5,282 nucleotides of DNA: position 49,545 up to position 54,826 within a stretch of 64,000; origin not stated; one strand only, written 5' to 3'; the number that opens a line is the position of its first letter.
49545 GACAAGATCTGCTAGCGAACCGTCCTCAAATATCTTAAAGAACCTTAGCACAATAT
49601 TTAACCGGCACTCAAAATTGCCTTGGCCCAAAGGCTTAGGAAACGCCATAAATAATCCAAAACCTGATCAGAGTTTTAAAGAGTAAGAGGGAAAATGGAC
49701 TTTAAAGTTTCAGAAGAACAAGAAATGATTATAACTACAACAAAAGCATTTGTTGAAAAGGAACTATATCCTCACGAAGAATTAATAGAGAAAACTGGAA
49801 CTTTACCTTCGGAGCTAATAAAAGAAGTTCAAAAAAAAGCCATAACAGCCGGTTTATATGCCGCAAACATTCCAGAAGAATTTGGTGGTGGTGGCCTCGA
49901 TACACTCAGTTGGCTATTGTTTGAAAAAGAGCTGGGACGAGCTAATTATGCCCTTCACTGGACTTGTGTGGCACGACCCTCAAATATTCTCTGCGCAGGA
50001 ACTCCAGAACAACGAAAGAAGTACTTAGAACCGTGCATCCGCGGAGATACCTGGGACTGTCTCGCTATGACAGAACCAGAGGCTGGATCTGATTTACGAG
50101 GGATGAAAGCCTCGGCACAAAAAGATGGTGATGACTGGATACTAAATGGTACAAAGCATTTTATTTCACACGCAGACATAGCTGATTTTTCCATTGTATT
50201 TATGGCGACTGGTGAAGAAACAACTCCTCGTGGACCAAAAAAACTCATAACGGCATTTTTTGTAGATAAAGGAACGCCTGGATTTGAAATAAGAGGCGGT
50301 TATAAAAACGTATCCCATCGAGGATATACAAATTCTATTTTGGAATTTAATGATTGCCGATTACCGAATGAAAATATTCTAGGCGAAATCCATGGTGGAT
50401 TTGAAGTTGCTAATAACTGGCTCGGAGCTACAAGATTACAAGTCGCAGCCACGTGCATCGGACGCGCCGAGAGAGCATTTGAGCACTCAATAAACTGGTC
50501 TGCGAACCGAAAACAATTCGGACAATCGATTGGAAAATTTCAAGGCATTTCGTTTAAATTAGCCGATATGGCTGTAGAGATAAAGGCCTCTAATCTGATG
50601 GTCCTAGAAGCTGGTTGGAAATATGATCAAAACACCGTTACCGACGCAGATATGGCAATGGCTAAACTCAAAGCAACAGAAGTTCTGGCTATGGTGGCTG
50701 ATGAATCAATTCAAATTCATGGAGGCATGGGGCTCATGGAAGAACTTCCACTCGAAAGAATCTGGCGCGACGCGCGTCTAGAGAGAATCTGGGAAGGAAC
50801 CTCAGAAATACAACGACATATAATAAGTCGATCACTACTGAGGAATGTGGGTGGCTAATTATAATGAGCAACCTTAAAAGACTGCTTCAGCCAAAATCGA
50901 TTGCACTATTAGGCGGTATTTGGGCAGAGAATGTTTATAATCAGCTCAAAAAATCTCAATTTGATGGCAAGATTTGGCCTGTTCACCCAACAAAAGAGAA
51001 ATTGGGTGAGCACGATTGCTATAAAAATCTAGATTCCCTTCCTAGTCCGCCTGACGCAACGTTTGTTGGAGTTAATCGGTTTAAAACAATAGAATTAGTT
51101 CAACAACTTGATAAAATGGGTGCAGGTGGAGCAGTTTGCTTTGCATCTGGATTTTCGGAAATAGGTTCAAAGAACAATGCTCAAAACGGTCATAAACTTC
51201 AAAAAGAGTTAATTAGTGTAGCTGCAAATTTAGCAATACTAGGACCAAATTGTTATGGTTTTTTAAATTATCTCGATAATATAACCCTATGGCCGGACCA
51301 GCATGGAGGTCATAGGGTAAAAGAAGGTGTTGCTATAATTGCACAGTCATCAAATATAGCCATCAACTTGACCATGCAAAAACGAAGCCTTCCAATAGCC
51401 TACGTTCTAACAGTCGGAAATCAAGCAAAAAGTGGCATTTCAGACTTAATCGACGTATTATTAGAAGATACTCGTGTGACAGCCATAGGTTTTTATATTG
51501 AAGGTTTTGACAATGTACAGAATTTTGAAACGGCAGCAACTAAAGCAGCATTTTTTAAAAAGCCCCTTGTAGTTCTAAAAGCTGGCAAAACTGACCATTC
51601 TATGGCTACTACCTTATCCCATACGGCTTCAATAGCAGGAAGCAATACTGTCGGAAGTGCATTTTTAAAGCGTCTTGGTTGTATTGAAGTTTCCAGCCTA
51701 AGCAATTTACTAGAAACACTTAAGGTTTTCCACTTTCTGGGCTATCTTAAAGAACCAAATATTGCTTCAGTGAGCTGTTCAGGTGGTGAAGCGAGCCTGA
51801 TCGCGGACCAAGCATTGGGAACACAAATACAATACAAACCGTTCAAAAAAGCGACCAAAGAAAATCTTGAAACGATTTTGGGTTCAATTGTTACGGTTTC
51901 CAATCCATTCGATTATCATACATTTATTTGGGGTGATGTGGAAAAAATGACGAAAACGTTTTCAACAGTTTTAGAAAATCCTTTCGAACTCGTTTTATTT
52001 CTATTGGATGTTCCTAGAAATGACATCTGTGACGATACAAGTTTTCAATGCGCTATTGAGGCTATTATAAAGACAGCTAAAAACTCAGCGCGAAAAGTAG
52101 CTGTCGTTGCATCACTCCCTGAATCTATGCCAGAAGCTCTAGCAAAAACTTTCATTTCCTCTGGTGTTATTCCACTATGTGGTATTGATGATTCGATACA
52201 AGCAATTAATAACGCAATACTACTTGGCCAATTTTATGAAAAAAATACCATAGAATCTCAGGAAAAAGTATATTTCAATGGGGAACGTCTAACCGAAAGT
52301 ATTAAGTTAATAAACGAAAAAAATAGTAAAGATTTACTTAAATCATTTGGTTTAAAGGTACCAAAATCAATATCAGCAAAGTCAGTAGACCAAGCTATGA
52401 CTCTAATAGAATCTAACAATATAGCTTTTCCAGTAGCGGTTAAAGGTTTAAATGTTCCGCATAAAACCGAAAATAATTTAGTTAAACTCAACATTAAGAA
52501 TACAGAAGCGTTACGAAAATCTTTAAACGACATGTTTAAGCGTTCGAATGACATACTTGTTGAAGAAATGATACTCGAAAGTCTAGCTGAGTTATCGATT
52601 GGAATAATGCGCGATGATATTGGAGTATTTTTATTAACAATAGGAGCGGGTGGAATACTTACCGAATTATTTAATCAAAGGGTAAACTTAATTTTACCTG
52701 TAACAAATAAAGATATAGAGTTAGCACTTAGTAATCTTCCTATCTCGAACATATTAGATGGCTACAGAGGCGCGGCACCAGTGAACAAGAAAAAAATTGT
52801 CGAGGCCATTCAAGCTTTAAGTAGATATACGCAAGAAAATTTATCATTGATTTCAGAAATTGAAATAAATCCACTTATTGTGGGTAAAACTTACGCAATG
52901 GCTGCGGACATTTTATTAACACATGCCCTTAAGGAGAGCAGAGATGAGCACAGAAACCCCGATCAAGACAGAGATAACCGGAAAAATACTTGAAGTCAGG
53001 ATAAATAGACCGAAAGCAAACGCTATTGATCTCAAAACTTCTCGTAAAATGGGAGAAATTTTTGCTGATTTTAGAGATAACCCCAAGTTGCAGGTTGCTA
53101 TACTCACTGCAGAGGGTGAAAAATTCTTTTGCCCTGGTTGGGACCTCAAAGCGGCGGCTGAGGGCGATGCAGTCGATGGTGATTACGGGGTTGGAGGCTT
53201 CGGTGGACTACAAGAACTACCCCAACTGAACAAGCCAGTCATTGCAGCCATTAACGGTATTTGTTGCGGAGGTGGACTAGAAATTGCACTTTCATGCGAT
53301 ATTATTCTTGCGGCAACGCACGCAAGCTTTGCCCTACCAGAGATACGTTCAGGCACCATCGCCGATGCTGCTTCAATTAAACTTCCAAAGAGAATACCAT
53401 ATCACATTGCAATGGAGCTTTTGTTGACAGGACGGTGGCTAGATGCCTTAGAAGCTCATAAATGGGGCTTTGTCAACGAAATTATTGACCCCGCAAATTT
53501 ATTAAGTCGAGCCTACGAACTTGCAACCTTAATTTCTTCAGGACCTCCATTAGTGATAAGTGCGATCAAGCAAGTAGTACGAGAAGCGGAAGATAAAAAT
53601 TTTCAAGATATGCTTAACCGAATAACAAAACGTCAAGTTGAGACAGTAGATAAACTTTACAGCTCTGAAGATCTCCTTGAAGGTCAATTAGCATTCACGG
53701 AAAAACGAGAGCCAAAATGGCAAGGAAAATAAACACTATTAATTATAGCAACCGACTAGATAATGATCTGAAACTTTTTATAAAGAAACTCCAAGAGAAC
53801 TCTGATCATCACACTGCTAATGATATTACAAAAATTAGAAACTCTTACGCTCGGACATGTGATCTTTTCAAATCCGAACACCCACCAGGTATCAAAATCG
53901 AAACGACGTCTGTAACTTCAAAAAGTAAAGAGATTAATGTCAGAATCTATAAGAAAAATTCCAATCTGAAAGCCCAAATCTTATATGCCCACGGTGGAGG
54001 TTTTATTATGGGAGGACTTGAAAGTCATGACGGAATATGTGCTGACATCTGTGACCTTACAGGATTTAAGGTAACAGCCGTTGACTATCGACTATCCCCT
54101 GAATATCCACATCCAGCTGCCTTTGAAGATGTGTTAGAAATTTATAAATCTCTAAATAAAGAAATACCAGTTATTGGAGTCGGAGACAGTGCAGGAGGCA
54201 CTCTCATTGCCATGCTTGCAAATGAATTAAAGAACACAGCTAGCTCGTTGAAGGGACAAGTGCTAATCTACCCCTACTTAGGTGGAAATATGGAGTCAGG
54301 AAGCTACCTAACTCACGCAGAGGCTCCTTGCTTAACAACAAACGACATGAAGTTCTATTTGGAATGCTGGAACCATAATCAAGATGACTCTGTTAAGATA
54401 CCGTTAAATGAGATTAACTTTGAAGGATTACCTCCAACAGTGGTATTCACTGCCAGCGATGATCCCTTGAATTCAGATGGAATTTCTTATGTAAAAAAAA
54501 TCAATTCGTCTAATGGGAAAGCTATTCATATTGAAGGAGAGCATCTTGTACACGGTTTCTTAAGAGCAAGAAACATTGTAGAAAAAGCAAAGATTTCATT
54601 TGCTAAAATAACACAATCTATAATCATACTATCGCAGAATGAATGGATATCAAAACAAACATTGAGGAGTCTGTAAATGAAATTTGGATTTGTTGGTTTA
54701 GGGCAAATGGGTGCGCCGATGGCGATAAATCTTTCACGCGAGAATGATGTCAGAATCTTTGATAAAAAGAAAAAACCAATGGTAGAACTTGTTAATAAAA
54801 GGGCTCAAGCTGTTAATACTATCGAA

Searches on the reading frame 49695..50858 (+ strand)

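Call 5: search_protein_families(library=pfam, proteins=[window:49695-50858:+])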
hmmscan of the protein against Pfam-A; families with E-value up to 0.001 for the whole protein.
window:49695-50858:+ (387 aa): 4 families
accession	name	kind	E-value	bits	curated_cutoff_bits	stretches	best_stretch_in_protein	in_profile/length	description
PF00441.29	Acyl-CoA_dh_1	-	2.3e-49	167.8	22.4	1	234-382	2-150/150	Acyl-CoA dehydrogenase, C-terminal domain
PF02770.24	Acyl-CoA_dh_M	-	6.7e-23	81.1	33.3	1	122-221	1-97/97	Acyl-CoA dehydrogenase, middle domain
PF02771.21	Acyl-CoA_dh_N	-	1.9e-21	77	22.9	1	6-118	1-113/113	Acyl-CoA dehydrogenase, N-terminal domain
PF08028.16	Acyl-CoA_dh_2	-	1.9e-18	67.4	22.7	1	250-369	3-132/134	Acyl-CoA dehydrogenase, C-terminal domain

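Call 6: search_protein_families(library=ncbifam, proteins=[window:49695-50858:+])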
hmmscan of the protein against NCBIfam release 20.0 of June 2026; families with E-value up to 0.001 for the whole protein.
window:49695-50858:+ (387 aa): 22 families
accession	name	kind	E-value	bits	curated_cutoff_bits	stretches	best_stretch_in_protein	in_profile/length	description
NF042972.1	AcrlCoAredClosAcrC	equivalog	2.5e-89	299.6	640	1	1-382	1-377/378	acryloyl-CoA reductase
NF058590.1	AcCoDHFadEBacil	equivalog_domain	1.5e-78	264.8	600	1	5-384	21-413/586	acyl-CoA dehydrogenase FadE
NF053553.1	prodigi_MBC_PigA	equivalog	5.5e-66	223.2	500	1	1-381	1-379/381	prodigiosin MBC biosynthesis dehydrogenase PigA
NF045552.1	GlutCoADH_Des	equivalog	6e-65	219.9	470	1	1-379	1-377/387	glutaryl-CoA dehydrogenase Acd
NF008997.0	PRK12341.1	equivalog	1.3e-63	215.3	537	1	1-384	1-379/382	acyl-CoA dehydrogenase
NF042439.1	SulpropCoADesulf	equivalog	6.8e-60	202.8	600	1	18-382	6-371/379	3-sulfinopropanoyl-CoA desulfinase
NF045652.1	ProlPCPDhRedW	equivalog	9.5e-58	195.8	650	1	10-381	5-373/376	L-prolyl-[peptidyl-carrier protein] dehydrogenase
NF043006.1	CyhCrbnylCoADH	equivalog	2.7e-55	187.9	650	1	5-382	4-376/380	cyclohexane-1-carbonyl-CoA dehydrogenase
NF002885.1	PRK03354.1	equivalog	8.3e-55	186.3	540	1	1-383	1-375/378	crotonobetainyl-CoA dehydrogenase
TIGR03207.1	cyc_hxne_CoA_dh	equivalog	1.5e-47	162.1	575.35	1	6-380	2-370/372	cyclohexanecarboxyl-CoA dehydrogenase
NF052270.1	Staph_DH_FadE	equivalog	2.6e-41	141.7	600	1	97-381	116-393/400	acyl-CoA dehydrogenase FadE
TIGR03203.1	pimD_small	equivalog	2.3e-25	89.5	652.7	1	2-353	1-348/378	pimeloyl-CoA dehydrogenase small subunit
TIGR03204.1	pimC_large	equivalog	2.1e-24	86.1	623.85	1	53-330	53-327/395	pimeloyl-CoA dehydrogenase large subunit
NF037942.1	ac_ACP_DH_MbtN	equivalog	6.4e-22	77.8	700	1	102-378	92-362/376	mycobactin biosynthesis acyl-ACP dehydrogenase MbtN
NF049984.1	Rv1679_FadE16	equivalog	3.3e-21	76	600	1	30-372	18-356/371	Rv1679 family acyl-CoA dehydrogenase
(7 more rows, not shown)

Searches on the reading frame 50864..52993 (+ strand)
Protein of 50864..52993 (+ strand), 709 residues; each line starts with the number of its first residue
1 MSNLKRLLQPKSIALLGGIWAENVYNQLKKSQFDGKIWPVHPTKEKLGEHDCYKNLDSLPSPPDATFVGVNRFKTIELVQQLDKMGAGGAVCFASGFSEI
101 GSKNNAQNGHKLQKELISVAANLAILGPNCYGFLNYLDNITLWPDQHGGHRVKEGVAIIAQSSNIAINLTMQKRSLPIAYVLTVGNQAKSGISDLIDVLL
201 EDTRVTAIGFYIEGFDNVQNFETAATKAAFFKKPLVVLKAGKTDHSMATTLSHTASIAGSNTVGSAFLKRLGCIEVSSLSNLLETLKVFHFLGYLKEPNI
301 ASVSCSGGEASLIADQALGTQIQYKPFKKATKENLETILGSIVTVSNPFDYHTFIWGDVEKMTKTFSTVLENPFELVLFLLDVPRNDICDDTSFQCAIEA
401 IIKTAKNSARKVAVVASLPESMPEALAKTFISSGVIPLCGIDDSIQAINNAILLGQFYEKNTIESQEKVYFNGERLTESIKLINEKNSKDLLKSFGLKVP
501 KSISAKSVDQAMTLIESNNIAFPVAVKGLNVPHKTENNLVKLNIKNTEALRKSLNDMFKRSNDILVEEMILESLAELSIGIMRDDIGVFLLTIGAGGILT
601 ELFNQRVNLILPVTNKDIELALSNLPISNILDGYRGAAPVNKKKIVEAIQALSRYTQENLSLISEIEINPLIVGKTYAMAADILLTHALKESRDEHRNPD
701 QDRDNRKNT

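Call 5: search_protein_families(library=pfam, proteins=[window:50864-52993:+])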
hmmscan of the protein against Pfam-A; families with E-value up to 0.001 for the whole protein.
window:50864-52993:+ (709 aa): 3 families
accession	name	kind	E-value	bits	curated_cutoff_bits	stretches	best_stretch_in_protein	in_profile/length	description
PF13549.11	ATP-grasp_5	-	9e-35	120.5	27.6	1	477-684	4-218/221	ATP-grasp domain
PF13607.11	Succ_CoA_lig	-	5.2e-30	104.4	27.4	1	155-289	3-138/138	Succinyl-CoA ligase like flavodoxin domain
PF13380.12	CoA_binding_2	-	9.2e-11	42.7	22.8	1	20-134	15-114/116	CoA binding domain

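Call 6: search_protein_families(library=ncbifam, proteins=[window:50864-52993:+])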
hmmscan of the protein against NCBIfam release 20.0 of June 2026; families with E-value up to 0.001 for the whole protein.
window:50864-52993:+ (709 aa): 8 families
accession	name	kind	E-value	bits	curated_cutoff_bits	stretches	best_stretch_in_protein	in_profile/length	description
NF045492.1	HydPropCoALig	equivalog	9.3e-68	229.2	1300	2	3-351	247-600/700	3-hydroxypropionate--CoA ligase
TIGR02717.1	AcCoA-syn-alpha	equivalog_domain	1.4e-63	215.1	567.15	1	4-447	1-439/447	acetate--CoA ligase alpha subunit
NF045494.1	AcCoALig_Archglob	equivalog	4.1e-63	213.8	1200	2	3-370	217-579/665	acetate--CoA ligase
NF045493.1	HydDutCoALig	equivalog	3.2e-56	191.3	1300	1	6-673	5-682/698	4-hydroxybutyrate--CoA ligase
TIGR02068.2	cya_phycin_syn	equivalog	6.9e-06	24.3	850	1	486-570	215-294/862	cyanophycin synthetase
NF010623.0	PRK14016.1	subfamily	2.6e-05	22.6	877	1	486-570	216-295/871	cyanophycin synthetase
TIGR01205.1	D_ala_D_alaTIGR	subfamily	0.0002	20.5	245.65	1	469-585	91-204/318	D-alanine--D-alanine ligase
NF000091.3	D_ala_D_ser_VanG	exception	0.0008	18.3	495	0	482-570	133-218/344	D-alanine--D-serine ligase VanG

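Call 85: search_solved_structures(query=window:50864-52993:+, max_evalue=1e-20)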
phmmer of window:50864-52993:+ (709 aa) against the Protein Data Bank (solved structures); distinct sequences matched with E-value up to 1e-20: 7.
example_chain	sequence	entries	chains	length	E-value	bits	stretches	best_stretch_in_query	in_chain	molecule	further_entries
9y43_A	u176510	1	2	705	1e-54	189.6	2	4-307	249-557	3-hydroxypropionate--CoA ligase [ADP-forming]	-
7cm9_A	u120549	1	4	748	1.4e-53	185.8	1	3-687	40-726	DMSP lyase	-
8wzu_A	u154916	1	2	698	3.3e-43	151.5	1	7-674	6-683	4-hydroxybutyrate--CoA ligase [ADP-forming]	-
2csu_A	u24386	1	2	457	1.8e-32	116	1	9-431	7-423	457aa long hypothetical protein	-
4xyl_A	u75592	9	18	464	2e-28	102.7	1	1-351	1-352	alpha subunit of Acyl-CoA synthetase (NDP forming) | Acyl-CoA synthetase (NDP forming) | alpha subunit of acetyl-CoA synthetase (NDP forming)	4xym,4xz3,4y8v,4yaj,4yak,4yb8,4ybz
9isq_A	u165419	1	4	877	6.5e-26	94.4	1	4-687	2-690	Protein acetyltransferase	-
9it0_A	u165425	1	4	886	2.1e-25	92.7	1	3-687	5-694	Protein acetyltransferase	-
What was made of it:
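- Tried and rejected: DddX idea: the neighbouring ADP-forming acyl-CoA synthetase is equally distant from the DMSP lyase DddX and from 3-hydroxypropionate-CoA ligase, at about 186-190 bits (call 85).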

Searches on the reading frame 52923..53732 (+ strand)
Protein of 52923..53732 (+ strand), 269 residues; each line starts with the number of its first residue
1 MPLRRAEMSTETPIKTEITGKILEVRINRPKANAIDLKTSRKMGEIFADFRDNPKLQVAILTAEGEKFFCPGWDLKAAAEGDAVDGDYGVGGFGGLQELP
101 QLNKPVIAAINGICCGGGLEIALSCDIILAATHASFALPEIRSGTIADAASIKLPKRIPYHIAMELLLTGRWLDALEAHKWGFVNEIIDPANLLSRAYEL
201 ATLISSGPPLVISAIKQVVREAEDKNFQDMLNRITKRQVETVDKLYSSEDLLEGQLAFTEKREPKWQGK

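Call 20: search_protein_families(library=ncbifam, max_evalue=1e-20, proteins=[window:52923-53732:+])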
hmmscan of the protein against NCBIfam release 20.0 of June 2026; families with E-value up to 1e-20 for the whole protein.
window:52923-53732:+ (269 aa): 52 families (the best 25 are shown)
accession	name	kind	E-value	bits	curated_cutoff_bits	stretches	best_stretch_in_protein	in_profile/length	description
NF002936.2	PRK03580.1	equivalog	8.6e-88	294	500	1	17-269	8-261/261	crotonobetainyl-CoA hydratase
NF006100.0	PRK08252.1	subfamily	1.7e-68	230.9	282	1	12-269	3-254/254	crotonase/enoyl-CoA hydratase family protein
NF051848.1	EnCoAHydtEchA19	equivalog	4.1e-60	203.5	400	1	17-269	5-258/258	enoyl-CoA hydratase EchA19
NF042430.2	EnCoAhydt_DpgD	equivalog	1.3e-56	191.9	400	1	19-268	4-257/258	enoyl-CoA-hydratase DpgD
NF005864.0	PRK07799.1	equivalog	1.3e-46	159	316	1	14-268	10-265/266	crotonase/enoyl-CoA hydratase family protein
NF006566.0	PRK09076.1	subfamily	6.4e-45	153.8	286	1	11-267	4-258/260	enoyl-CoA hydratase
NF004781.0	PRK06127.1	subfamily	1.4e-44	152.7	291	1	7-269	6-269/269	enoyl-CoA hydratase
NF006007.0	PRK08138.1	subfamily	1.7e-44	152.1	355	1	15-269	11-261/261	enoyl-CoA hydratase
NF004840.0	PRK06190.1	equivalog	3.8e-42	144.7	253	1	14-243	6-237/260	enoyl-CoA hydratase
NF005126.0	PRK06563.1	subfamily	6e-42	143.8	261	1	9-269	4-263/263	crotonase/enoyl-CoA hydratase family protein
NF004475.0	PRK05809.1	subfamily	1.1e-41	143.1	394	1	16-268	8-259/260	short-chain-enoyl-CoA hydratase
NF005803.0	PRK07658.1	equivalog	2e-41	142.1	313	1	14-269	4-257/257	enoyl-CoA hydratase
NF005802.0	PRK07657.1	equivalog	5.9e-41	140.7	363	1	19-269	11-260/260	enoyl-CoA hydratase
NF004796.0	PRK06144.1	subfamily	9.6e-41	140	272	1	7-269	3-262/262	enoyl-CoA hydratase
NF005073.0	PRK06495.1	subfamily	1e-40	139.7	296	1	13-268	5-256/257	enoyl-CoA hydratase/isomerase family protein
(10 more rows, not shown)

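Call 21: search_protein_families(library=pfam, max_evalue=0.00001, proteins=[window:52923-53732:+])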
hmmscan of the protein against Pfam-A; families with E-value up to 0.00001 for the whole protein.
window:52923-53732:+ (269 aa): 2 families
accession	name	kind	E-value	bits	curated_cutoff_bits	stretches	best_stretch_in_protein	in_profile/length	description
PF00378.25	ECH_1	-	4e-57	193.9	27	1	18-268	2-250/251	Enoyl-CoA hydratase/isomerase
PF16113.10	ECH_2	-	1.2e-26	94.4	27.2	1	25-253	4-233/335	Enoyl-CoA hydratase/isomerase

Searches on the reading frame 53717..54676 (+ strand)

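Call 20: search_protein_families(library=ncbifam, max_evalue=1e-20, proteins=[window:53717-54676:+])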
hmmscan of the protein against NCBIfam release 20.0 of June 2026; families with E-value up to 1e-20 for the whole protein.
window:53717-54676:+ (319 aa): 5 families
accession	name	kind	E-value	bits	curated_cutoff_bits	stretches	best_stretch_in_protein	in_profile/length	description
NF058653.1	LipP1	equivalog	2.4e-53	181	350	1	19-301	4-299/300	LipP1 family hormone-sensitive lipase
NF007547.0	PRK10162.1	equivalog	3.2e-33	115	389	1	4-293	3-306/321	acetyl esterase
NF033149.0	CHL_hydrolase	equivalog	1.4e-29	103.1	500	1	61-291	49-294/310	chloramphenicol hydrolase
NF058651.1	GESAG_HSLs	subfamily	5.7e-26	91.3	430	1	34-265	14-254/296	GESAG motif subfamily hormone-sensitive lipase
NF058649.1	GTSAG_HSLs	subfamily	6.6e-24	84.9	380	1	5-291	11-298/312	GTSAG motif subfamily hormone-sensitive lipase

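Call 21: search_protein_families(library=pfam, max_evalue=0.00001, proteins=[window:53717-54676:+])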
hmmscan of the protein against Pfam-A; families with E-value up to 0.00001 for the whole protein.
window:53717-54676:+ (319 aa): 2 families
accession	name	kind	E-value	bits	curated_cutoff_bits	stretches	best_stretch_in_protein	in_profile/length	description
PF07859.19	Abhydrolase_3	-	7.6e-44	150.4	25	1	88-282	1-209/210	alpha/beta hydrolase fold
PF20434.5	BD-FAE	-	6.7e-07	29.5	26.8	1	81-172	9-111/215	BD-FAE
